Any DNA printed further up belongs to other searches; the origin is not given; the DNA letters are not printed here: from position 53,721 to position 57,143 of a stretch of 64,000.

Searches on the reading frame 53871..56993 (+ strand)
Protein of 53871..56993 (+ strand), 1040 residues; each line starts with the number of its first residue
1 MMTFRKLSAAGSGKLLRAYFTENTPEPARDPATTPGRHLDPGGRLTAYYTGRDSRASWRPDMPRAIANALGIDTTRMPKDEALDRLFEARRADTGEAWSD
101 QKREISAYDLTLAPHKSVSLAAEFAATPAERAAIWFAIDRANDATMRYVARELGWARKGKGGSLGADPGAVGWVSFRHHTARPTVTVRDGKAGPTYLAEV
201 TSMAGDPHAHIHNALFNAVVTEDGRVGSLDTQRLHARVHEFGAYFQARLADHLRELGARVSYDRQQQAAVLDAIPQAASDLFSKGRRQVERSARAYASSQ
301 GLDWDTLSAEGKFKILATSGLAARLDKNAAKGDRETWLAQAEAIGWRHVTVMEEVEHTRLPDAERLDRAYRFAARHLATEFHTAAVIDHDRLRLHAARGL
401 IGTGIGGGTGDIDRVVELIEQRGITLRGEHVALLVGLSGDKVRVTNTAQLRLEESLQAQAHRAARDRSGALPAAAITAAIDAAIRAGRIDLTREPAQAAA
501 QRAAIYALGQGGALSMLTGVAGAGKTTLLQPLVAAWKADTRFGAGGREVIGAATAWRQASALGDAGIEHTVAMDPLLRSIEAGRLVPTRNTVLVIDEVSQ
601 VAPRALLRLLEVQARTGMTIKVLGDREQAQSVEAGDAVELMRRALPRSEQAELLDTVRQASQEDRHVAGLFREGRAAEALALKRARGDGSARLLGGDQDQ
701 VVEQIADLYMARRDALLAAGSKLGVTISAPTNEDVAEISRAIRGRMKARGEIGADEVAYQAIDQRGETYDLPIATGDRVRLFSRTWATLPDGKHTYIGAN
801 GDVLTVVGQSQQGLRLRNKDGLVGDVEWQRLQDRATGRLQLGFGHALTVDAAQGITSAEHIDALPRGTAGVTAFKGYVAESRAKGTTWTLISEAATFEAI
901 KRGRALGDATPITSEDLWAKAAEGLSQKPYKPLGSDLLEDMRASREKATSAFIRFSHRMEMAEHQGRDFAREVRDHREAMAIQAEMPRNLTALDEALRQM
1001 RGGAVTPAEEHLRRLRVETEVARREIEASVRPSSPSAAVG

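Call 5: search_protein_families(library=pfam, proteins=[window:53871-56993:+], max_evalue=0.01)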
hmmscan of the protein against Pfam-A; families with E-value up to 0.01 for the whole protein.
window:53871-56993:+ (1040 aa): 5 families
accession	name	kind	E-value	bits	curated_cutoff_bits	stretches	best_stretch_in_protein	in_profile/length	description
PF08751.17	TrwC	-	2.5e-41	142.6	25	1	28-338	16-280/286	TrwC relaxase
PF13604.12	AAA_30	-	2.2e-29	103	27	1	499-687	4-184/191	AAA domain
PF13245.12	AAA_19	-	2.5e-09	37.8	25.1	1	512-632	11-132/134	AAA domain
PF01443.25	Viral_helicase1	-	1.4e-05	25.4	21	1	517-632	3-100/228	Viral superfamily 1 RNA helicase core domain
PF05729.18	NACHT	-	0.00095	19.5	26.7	1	515-541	3-29/167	NACHT domain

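Call 6: search_protein_families(library=ncbifam, proteins=[window:53871-56993:+], max_evalue=0.01)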
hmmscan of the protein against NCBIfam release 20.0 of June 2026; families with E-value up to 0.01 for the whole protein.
window:53871-56993:+ (1040 aa): 8 families
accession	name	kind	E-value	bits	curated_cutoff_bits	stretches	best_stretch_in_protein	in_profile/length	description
NF041492.1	MobF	equivalog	1.5e-45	156.1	100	1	1-345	1-299/299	MobF family relaxase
TIGR02768.1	TraA_Ti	equivalog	4.1e-30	104.7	590.45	1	440-858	314-685/751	Ti-type conjugative transfer relaxase TraA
NF010464.0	PRK13889.1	subfamily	9.9e-22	76.7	1015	1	442-884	299-694/992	conjugal transfer relaxase TraA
NF010402.0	PRK13826.1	subfamily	6.8e-14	50.7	1317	1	442-704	338-577/1102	Dtr system oriT relaxase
TIGR02760.1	TraI_TIGR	equivalog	5.1e-09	34.2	929.85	1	517-660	1041-1182/1960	conjugative transfer relaxase/helicase TraI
TIGR02686.1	relax_trwC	domain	7.9e-09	35.5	145.5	1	198-296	137-244/286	conjugative relaxase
TIGR01448.2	helicase_RecD2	equivalog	8.3e-08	30.8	500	1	441-639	267-457/713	SF1B family DNA helicase RecD2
TIGR01447.1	recD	equivalog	6.7e-06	25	310.15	1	591-668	264-340/597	exodeoxyribonuclease V subunit alpha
